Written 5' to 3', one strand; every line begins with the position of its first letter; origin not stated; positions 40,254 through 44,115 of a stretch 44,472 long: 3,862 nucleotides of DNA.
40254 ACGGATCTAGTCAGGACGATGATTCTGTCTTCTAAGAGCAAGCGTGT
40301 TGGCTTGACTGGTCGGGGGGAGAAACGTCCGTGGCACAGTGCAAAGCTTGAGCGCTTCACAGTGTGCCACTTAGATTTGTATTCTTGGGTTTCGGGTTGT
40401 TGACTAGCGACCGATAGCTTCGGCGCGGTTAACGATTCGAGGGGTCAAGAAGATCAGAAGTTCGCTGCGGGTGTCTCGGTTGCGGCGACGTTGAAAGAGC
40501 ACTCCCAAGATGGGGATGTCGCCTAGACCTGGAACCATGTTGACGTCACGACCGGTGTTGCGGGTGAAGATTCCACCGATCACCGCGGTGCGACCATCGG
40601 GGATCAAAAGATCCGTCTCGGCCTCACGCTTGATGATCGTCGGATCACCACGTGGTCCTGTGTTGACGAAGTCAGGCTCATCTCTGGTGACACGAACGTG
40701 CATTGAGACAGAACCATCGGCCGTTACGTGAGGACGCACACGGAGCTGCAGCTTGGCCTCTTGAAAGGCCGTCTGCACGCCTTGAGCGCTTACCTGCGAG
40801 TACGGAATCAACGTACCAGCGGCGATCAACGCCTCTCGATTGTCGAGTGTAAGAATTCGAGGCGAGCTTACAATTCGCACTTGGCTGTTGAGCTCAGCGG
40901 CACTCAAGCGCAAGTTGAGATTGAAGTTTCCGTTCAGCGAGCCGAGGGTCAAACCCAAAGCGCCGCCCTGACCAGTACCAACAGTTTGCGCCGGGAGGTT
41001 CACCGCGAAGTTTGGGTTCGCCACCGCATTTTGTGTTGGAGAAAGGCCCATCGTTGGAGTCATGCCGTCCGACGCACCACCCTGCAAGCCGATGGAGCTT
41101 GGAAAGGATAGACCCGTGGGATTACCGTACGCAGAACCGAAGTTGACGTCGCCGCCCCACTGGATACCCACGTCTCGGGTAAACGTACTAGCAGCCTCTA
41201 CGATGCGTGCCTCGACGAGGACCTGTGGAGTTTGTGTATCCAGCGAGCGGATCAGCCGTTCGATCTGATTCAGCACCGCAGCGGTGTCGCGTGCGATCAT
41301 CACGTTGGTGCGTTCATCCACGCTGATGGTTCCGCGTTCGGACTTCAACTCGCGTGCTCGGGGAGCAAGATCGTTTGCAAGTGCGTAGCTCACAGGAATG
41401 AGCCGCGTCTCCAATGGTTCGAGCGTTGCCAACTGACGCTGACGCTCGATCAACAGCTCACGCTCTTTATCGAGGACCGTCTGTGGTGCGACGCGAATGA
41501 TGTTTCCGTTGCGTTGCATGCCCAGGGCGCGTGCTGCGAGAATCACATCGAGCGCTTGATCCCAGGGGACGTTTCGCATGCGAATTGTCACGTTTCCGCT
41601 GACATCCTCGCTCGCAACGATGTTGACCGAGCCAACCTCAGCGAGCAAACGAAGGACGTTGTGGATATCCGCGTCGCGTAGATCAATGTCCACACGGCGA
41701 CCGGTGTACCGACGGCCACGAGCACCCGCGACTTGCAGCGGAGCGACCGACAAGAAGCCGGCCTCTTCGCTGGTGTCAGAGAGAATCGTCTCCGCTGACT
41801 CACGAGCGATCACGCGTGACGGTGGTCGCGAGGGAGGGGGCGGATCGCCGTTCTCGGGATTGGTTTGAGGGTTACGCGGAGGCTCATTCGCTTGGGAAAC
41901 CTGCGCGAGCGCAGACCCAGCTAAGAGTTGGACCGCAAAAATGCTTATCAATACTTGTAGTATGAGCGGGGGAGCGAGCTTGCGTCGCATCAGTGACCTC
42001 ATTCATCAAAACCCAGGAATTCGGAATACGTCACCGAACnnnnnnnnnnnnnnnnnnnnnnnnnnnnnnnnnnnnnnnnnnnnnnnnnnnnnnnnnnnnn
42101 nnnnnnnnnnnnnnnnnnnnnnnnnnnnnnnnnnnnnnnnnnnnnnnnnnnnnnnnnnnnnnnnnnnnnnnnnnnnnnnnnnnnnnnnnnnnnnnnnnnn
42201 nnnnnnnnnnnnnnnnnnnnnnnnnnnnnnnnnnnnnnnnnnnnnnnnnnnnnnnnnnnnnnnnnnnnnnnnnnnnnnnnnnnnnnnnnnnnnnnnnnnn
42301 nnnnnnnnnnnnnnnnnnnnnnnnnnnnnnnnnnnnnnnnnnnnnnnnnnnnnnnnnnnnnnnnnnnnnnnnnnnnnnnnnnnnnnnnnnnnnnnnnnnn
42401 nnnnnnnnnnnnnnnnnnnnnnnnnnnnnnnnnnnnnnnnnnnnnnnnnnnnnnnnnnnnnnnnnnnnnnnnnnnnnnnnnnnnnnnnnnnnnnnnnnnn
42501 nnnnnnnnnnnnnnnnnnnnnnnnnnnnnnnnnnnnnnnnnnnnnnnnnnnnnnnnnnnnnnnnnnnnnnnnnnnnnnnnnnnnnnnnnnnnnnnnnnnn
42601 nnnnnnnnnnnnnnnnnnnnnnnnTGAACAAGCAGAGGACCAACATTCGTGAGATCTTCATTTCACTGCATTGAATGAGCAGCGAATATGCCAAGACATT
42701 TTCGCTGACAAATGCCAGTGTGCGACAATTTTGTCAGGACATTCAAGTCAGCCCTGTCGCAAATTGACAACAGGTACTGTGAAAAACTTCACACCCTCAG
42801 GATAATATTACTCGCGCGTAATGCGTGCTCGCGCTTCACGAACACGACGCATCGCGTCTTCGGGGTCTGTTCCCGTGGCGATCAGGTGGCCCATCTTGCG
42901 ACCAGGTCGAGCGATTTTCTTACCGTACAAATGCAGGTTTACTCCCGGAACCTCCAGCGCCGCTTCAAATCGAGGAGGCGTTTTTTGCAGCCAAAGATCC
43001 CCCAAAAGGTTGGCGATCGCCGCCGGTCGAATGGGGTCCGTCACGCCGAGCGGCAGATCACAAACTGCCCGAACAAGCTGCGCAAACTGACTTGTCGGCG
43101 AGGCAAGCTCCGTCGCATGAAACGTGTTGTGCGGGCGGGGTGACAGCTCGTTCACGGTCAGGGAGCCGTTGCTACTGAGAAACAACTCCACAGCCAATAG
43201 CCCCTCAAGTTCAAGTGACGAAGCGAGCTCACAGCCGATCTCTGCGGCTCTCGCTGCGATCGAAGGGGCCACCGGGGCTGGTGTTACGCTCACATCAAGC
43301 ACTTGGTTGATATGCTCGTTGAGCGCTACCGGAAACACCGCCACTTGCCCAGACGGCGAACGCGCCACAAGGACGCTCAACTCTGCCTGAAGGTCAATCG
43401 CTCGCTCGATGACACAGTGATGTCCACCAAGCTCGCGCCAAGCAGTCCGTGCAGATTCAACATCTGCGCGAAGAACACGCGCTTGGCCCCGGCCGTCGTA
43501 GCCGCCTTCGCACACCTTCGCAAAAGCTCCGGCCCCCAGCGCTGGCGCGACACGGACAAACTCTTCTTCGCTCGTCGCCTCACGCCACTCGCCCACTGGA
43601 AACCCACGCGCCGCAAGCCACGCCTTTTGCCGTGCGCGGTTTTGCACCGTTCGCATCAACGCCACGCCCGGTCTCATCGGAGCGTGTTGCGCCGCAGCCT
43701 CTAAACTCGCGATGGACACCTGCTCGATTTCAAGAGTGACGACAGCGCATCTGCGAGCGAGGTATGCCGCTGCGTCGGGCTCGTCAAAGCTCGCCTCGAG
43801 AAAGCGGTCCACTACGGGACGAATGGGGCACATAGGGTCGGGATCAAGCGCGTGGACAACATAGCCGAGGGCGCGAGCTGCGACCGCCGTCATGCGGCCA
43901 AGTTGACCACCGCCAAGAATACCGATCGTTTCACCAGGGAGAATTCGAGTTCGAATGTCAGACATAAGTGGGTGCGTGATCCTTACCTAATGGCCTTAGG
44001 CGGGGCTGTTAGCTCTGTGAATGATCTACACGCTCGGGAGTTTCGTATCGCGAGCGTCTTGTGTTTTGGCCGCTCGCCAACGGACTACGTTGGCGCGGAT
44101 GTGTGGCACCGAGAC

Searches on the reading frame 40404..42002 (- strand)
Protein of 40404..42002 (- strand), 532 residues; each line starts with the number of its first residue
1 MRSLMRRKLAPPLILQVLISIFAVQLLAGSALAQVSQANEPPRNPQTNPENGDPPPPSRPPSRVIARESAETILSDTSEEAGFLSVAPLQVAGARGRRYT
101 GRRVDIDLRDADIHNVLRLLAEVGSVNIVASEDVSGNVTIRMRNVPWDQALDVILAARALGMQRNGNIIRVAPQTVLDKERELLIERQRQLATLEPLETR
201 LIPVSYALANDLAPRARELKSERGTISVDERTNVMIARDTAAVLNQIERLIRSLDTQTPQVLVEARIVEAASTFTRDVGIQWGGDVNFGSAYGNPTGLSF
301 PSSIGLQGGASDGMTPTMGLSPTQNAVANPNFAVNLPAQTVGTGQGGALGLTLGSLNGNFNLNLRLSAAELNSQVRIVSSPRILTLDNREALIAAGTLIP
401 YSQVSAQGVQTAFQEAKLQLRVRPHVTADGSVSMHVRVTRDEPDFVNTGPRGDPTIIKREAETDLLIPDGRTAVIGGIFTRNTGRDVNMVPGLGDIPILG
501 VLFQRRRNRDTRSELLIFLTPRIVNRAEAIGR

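Call 9: search_protein_families(library=pfam, proteins=[window:40404-42002:-], max_evalue=0.01)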
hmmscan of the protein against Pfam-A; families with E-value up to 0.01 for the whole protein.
window:40404-42002:- (532 aa): 4 families
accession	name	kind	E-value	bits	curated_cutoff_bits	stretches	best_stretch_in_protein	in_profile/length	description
PF00263.26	Secretin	-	6e-44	150.1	27.5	1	369-524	2-168/169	Bacterial type II and III secretion system protein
PF03958.22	Secretin_N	-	7.2e-14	52.2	28.2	1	199-260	1-69/69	Bacterial type II/III secretion system short domain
PF07660.19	STN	-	9.4e-11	41.8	28.4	1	126-174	1-52/52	Secretin and TonB N terminus short domain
PF21305.2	type_II_gspD_N0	-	0.00039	20.6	27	1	107-156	2-52/71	GspD-like, N0 domain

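Call 30: search_protein_families(library=ncbifam, proteins=[window:40404-42002:-], max_evalue=0.001)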
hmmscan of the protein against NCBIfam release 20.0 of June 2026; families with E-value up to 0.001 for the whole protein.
window:40404-42002:- (532 aa): 8 families
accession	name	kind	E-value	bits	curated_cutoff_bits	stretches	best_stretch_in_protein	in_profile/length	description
TIGR02515.1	IV_pilus_PilQ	subfamily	1e-127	426.7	284.35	1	101-525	1-428/428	type IV pilus secretin PilQ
NF010083.0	PRK13568.1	equivalog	6e-73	246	554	2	323-525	218-418/419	DNA uptake porin HofQ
TIGR02517.1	type_II_gspD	equivalog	3.9e-65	220.5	351.35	2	245-529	322-595/600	type II secretion system secretin GspD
NF007851.2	PRK10560.1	exception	8.6e-64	215.8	598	2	103-298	23-219/412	DNA uptake porin HofQ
TIGR02516.1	type_III_yscC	equivalog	7.9e-40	136.8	238.45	1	218-525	193-462/463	type III secretion system outer membrane ring subunit SctC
TIGR02519.1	pilus_MshL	equivalog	6e-28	97.7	250.2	1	226-524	1-290/290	pilus (MSHA type) biogenesis protein MshL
NF011873.0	PRK15346.1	equivalog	5.4e-21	74.8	524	2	361-520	328-489/499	EscC/YscC/HrcC family type III secretion system outer membrane ring protein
NF042912.1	Amuc_1098_fam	equivalog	3.6e-17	61.7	750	1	455-525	727-797/805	Amuc_1098 family type IV pilus outer membrane protein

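Call 66: find_homologous_proteins(query=window:40404-42002:-, max_evalue=1e-30)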
Query window:40404-42002:- (532 aa): 6568 proteins with E <= 1e-30 among 8000 candidates; the best 120 are listed.
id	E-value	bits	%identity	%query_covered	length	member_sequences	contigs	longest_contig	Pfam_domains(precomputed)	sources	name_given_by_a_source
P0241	0.0e+0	1052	93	99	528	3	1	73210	PF03958.23,PF00263.27,PF07660.20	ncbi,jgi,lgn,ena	jgi:type IV pilus assembly protein PilQ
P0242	8.4e-268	907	80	99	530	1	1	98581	PF03958.23,PF00263.27,PF07660.20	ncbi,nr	ncbi:MAG: type IV pilus secretin PilQ [Deltaproteobacteria bacterium]|nr:type IV pilus secretin PilQ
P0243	3.6e-261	885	76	99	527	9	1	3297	PF03958.23,PF00263.27,PF07660.20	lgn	-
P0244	3.3e-257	872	86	89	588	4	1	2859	PF03958.23,PF00263.27,PF07660.20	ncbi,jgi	jgi:type IV pilus assembly protein PilQ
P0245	5.2e-251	852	83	89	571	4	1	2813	PF03958.23,PF00263.27,PF07660.20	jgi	jgi:type IV pilus assembly protein PilQ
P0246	1.1e-248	844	79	95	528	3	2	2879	PF03958.23,PF00263.27,PF07660.20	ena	-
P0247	2.1e-248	843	81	90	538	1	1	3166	PF03958.23,PF00263.27,PF07660.20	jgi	jgi:type IV pilus assembly protein PilQ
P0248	4.7e-247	839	82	89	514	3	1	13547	PF03958.23,PF00263.27,PF07660.20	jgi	jgi:type IV pilus assembly protein PilQ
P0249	1.7e-244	830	79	91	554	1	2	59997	PF03958.23,PF00263.27,PF07660.20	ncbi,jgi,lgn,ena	-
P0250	5.3e-240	815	72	99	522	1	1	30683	PF03958.23,PF00263.27,PF07660.20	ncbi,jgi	jgi:type IV pilus assembly protein PilQ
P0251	5.8e-238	809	72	99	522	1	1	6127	PF03958.23,PF00263.27,PF07660.20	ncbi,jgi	jgi:type IV pilus assembly protein PilQ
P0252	9.7e-235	798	75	95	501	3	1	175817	PF03958.23,PF00263.27,PF07660.20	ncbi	ncbi:MAG: type IV pilus secretin PilQ [Polyangiales bacterium]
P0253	2.1e-234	797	77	90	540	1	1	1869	PF03958.23,PF00263.27,PF07660.20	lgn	-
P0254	9.6e-229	778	75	88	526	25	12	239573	PF03958.23,PF00263.27,PF07660.20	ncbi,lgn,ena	-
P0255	1.1e-228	778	75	92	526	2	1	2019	PF03958.23,PF00263.27,PF07660.20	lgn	-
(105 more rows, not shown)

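Call 68: find_encoding_contigs(protein=P0241, flank=10000, max_places=2)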
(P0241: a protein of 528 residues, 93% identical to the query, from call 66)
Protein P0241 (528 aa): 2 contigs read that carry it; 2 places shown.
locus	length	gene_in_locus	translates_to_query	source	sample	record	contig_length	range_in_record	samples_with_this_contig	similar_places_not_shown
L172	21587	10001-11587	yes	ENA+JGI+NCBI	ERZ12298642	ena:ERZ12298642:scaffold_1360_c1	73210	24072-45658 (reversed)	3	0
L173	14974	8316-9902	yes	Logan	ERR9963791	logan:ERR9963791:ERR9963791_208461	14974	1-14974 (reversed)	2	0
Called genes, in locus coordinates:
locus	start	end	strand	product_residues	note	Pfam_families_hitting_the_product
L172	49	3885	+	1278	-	PF00069:Pkinase, PF07714:PK_Tyr_Ser-Thr, PF01636:APH (weak), PF00069:Pkinase, PF03109:ABC1 (weak), PF13191:AAA_16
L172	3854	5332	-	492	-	PF00083:Sugar_tr, PF07690:MFS_1, PF00083:Sugar_tr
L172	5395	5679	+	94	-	-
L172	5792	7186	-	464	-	PF01554:MatE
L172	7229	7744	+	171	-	PF00731:AIRC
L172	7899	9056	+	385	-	PF22660:RS_preATP-grasp-like, PF02222:ATP-grasp, PF17769:PurK_C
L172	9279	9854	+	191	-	-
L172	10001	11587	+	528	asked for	PF07660:STN, PF03958:Secretin_N, PF00263:Secretin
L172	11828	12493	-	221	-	-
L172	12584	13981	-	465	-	PF16258:DUF4912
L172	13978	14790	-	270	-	PF06574:FAD_syn, PF01687:Flavokinase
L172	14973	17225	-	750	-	PF00069:Pkinase, PF07714:PK_Tyr_Ser-Thr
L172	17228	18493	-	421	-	-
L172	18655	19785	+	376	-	PF00583:Acetyltransf_1 (faint)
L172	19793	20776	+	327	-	PF01073:3Beta_HSD, PF01370:Epimerase, PF04321:RmlD_sub_bind, PF05368:NmrA, PF07993:NAD_binding_4 (weak), PF13460:NAD_binding_10, PF16363:GDP_Man_Dehyd, PF07993:NAD_binding_4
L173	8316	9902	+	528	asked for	PF07660:STN, PF03958:Secretin_N, PF00263:Secretin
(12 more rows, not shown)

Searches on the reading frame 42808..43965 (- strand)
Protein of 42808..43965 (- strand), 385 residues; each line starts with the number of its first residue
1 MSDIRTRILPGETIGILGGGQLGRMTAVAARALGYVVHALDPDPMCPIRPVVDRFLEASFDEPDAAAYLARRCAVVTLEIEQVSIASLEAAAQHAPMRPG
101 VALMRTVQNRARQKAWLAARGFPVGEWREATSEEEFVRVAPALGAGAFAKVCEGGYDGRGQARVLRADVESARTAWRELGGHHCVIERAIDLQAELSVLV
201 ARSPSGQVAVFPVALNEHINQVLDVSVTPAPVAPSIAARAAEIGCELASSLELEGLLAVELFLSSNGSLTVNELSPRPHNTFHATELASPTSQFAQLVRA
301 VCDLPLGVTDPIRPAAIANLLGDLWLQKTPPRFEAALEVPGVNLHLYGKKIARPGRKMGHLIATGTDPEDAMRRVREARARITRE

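Call 9: search_protein_families(library=pfam, proteins=[window:42808-43965:-], max_evalue=0.01)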
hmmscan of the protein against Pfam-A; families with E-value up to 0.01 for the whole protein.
window:42808-43965:- (385 aa): 6 families
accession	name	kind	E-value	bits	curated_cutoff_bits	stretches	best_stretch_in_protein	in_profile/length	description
PF02222.28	ATP-grasp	-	2.2e-41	141.9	27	1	117-294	3-179/179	ATP-grasp domain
PF22660.2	RS_preATP-grasp-like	-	2e-22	79.8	27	1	12-108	2-98/98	Ribonucleotide synthetase preATP-grasp domain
PF17769.7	PurK_C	-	1.5e-16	60.3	22.6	1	315-373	1-55/56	Phosphoribosylaminoimidazole carboxylase C-terminal domain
PF21244.3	PurT_C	-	0.00031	20.6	26.7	1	334-382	21-68/68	PurT, C-terminal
PF18603.7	LAL_C2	-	0.00037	21.1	29.4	1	357-383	48-74/78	L-amino acid ligase C-terminal domain 2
PF02826.25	2-Hacid_dh_C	-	0.0033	17.3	25.1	1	6-44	31-69/178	D-isomer specific 2-hydroxyacid dehydrogenase, NAD binding domain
